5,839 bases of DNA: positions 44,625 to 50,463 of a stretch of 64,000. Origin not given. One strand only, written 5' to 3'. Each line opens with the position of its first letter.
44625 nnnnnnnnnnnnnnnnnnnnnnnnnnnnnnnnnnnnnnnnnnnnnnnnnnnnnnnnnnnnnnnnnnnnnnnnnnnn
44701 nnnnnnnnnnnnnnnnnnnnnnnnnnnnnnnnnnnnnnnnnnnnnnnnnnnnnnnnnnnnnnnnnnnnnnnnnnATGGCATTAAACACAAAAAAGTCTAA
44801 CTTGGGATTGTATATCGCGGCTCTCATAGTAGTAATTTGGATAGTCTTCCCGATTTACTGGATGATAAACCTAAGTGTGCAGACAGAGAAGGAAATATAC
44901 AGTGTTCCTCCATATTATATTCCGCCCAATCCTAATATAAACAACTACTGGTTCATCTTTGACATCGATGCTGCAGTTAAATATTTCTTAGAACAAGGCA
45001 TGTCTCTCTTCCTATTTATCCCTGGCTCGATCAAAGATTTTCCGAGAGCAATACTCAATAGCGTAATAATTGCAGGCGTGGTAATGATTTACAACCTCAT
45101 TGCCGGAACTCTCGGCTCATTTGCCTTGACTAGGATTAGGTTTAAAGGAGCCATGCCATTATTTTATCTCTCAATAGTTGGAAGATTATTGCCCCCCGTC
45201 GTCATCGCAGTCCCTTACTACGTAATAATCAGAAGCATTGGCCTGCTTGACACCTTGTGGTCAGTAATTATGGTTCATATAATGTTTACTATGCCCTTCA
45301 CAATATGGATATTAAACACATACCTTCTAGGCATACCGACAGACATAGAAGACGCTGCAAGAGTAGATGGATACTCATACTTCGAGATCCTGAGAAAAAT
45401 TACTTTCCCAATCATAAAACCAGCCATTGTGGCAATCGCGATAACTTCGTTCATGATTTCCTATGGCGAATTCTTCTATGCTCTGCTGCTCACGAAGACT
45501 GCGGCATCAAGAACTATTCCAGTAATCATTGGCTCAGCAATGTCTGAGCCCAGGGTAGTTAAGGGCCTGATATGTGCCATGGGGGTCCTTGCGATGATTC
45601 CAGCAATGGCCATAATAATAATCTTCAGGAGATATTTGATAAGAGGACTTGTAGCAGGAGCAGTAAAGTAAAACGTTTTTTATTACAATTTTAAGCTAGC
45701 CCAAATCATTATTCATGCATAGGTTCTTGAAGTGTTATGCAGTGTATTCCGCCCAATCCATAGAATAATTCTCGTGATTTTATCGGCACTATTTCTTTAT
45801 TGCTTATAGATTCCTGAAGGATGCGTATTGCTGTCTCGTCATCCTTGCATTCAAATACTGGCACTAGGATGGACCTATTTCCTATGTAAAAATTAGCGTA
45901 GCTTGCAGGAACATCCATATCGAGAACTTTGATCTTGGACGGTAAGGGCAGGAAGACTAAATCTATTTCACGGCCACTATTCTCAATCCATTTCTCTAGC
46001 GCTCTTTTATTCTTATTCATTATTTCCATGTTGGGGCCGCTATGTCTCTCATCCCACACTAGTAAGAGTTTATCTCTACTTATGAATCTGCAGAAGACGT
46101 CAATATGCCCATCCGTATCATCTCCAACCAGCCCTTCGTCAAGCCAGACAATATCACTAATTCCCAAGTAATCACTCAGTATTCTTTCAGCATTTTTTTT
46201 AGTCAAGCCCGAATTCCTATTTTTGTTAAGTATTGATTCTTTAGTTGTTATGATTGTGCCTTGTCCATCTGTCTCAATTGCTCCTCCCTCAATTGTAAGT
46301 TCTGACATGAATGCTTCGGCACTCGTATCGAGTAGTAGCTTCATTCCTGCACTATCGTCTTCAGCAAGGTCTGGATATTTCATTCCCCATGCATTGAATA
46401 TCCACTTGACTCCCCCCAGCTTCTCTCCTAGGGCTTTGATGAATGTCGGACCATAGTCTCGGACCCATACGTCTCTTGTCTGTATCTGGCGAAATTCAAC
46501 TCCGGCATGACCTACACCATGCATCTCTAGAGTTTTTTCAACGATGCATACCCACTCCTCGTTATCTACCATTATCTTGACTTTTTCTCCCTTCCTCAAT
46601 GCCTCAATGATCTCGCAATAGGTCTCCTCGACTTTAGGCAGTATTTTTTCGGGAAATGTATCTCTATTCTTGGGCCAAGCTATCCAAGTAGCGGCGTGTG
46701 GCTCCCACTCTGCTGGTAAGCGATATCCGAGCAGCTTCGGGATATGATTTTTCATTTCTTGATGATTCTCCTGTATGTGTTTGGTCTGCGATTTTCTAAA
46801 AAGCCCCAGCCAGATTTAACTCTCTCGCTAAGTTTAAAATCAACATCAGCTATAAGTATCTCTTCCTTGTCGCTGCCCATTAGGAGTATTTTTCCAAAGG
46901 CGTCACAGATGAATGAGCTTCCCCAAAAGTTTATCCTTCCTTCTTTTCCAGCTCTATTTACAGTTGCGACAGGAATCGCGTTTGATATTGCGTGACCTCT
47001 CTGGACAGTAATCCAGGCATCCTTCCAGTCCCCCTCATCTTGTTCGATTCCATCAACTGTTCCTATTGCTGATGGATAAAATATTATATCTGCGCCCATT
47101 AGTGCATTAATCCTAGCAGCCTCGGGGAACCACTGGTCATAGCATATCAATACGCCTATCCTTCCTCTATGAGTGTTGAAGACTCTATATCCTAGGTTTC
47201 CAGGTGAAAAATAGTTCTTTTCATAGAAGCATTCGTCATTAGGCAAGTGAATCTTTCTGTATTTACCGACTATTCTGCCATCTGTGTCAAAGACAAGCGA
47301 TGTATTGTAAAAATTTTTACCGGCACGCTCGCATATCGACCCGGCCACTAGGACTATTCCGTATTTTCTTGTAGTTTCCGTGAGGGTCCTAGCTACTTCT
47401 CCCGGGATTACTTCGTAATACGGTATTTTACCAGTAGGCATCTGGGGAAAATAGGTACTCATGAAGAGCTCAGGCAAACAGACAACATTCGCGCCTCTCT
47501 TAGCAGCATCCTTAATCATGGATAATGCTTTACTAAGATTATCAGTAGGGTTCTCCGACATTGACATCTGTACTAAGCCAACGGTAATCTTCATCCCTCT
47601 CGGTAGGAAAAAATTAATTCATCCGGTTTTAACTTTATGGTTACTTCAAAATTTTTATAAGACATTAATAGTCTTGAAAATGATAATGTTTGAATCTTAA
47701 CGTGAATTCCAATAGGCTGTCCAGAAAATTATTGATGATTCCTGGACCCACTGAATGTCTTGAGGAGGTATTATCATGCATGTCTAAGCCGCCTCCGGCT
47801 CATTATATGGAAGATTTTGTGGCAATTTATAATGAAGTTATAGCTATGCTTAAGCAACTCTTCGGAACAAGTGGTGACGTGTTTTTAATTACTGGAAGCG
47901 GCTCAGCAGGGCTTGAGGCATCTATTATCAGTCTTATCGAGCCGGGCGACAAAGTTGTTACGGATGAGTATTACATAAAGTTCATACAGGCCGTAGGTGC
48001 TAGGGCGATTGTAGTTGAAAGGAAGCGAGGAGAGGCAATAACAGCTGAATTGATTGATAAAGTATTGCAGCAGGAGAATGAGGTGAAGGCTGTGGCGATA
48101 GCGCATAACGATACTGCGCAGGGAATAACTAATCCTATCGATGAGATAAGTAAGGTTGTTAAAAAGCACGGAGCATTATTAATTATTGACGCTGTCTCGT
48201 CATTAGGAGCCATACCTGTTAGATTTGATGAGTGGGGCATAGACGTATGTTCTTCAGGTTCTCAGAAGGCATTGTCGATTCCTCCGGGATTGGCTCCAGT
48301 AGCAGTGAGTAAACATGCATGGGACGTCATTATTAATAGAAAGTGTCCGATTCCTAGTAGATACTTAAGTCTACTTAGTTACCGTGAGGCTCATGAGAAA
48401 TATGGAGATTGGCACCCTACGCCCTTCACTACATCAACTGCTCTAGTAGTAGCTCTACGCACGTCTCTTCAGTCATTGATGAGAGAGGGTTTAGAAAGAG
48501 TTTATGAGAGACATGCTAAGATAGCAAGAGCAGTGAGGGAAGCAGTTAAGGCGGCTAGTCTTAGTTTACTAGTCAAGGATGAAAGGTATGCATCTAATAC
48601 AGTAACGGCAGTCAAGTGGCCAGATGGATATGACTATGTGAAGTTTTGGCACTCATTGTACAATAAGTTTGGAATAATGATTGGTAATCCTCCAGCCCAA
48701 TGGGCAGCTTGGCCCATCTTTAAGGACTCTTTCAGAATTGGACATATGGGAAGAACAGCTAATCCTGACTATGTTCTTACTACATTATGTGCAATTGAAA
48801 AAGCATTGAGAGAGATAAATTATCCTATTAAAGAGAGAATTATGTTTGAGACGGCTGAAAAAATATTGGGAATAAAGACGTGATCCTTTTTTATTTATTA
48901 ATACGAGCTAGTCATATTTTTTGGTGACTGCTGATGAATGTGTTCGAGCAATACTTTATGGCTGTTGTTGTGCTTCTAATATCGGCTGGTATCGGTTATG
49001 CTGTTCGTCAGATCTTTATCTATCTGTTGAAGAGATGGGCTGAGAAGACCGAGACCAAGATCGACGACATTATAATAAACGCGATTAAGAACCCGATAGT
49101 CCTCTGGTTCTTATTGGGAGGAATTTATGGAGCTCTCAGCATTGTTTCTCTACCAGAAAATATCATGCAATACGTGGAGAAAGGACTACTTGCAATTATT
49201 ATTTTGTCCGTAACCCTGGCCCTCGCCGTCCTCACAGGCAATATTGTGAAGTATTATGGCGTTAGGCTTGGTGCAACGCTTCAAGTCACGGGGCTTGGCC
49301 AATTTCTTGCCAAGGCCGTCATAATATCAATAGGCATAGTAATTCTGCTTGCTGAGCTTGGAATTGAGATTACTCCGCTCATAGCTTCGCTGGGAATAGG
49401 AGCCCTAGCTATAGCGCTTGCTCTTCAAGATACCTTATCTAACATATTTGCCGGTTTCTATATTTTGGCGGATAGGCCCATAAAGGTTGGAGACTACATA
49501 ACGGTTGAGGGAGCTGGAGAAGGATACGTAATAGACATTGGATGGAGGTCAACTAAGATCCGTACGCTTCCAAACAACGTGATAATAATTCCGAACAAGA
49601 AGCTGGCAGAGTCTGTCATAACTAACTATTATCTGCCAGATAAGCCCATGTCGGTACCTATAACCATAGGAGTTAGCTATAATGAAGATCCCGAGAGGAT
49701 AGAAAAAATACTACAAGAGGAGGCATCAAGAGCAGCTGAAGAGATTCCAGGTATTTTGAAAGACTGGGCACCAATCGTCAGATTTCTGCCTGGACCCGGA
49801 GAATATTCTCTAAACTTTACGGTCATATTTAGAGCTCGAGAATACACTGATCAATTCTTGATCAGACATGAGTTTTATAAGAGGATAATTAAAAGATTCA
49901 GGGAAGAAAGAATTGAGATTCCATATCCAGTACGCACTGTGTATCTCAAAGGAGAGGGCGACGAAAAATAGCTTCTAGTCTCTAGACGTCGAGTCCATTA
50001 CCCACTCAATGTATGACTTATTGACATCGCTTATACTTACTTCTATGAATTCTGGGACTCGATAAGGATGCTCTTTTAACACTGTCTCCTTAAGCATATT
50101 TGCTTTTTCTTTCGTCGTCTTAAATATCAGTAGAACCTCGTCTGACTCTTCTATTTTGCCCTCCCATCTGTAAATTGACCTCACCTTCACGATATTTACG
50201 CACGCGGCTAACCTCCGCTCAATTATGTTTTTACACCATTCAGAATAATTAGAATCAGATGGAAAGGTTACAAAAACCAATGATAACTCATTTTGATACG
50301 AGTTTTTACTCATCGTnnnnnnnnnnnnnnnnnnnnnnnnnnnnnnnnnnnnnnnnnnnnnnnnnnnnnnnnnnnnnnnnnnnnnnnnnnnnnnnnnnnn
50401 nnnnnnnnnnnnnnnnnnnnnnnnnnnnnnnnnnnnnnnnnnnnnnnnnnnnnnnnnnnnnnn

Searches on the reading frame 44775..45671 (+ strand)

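Call 63: search_protein_families(library=pfam, proteins=[window:44775-45671:+], max_evalue=0.001)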
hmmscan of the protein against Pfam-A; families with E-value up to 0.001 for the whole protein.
window:44775-45671:+ (298 aa): 1 family
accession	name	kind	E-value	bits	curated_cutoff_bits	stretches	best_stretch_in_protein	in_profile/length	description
PF00528.27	BPD_transp_1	-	4.1e-16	59.7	26.4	1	112-291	3-181/184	Binding-protein-dependent transport system inner membrane component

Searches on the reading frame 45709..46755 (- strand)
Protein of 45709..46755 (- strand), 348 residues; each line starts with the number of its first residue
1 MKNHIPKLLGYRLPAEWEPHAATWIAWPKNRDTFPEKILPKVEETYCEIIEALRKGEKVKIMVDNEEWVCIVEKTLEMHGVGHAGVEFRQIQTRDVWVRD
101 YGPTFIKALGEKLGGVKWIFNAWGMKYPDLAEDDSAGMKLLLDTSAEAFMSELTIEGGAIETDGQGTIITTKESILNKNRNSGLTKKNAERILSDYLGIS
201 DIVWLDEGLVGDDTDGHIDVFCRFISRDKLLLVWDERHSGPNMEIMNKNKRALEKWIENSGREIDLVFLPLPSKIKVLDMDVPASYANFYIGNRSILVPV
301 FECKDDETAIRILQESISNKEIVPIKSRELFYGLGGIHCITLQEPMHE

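Call 35: search_protein_families(library=pfam, proteins=[window:45709-46755:-], max_evalue=0.001)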
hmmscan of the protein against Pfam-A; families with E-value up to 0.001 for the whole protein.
window:45709-46755:- (348 aa): 1 family
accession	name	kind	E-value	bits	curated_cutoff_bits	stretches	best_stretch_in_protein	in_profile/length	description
PF04371.20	PAD_porph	-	5.9e-105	351.5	25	1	12-345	1-321/321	Porphyromonas-type peptidyl-arginine deiminase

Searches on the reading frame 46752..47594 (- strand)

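Call 35: search_protein_families(library=pfam, proteins=[window:46752-47594:-], max_evalue=0.001)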
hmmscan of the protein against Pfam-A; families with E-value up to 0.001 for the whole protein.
window:46752-47594:- (280 aa): 1 family
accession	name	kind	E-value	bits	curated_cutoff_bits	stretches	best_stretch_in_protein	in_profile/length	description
PF00795.27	CN_hydrolase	-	4.1e-63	213.5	23.2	1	4-259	1-254/256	Carbon-nitrogen hydrolase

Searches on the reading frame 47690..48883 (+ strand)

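Call 35: search_protein_families(library=pfam, proteins=[window:47690-48883:+], max_evalue=0.001)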
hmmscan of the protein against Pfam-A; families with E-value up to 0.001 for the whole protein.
window:47690-48883:+ (397 aa): 3 families
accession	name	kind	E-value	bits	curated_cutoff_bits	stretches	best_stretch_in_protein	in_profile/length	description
PF00266.25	Aminotran_5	-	3.2e-21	76.2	21.5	1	38-331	36-335/371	Aminotransferase class-V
PF00155.27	Aminotran_1_2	-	2.8e-06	27.2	19.7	1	54-168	51-186/361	Aminotransferase class I and II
PF01053.26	Cys_Met_Meta_PP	-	0.0001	21.4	27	1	62-187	67-192/381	Cys/Met metabolism PLP-dependent enzyme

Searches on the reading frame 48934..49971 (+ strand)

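Call 35: search_protein_families(library=pfam, proteins=[window:48934-49971:+], max_evalue=0.001)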
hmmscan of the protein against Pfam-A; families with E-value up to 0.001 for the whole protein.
window:48934-49971:+ (345 aa): 3 families
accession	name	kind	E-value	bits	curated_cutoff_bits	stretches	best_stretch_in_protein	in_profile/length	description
PF00924.24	MS_channel_2nd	-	2.9e-21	75.8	20.2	1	166-232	1-66/68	Mechanosensitive ion channel, beta-domain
PF21082.3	MS_channel_3rd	-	1e-12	48.7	21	1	243-329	3-88/88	Mechanosensitive ion channel MscS, C-terminal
PF21088.3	MS_channel_1st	-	3.4e-08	33.8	23.1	1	126-165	3-42/42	Mechanosensitive ion channel, transmembrane helices 2/3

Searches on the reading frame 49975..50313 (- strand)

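Call 35: search_protein_families(library=pfam, proteins=[window:49975-50313:-], max_evalue=0.001)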
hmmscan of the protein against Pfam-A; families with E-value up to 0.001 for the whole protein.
window:49975-50313:- (112 aa): 1 family
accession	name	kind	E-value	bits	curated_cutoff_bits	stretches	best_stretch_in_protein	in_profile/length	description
PF03091.20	CutA1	-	5e-34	116.5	22.4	1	12-107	2-98/99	CutA1 divalent ion tolerance protein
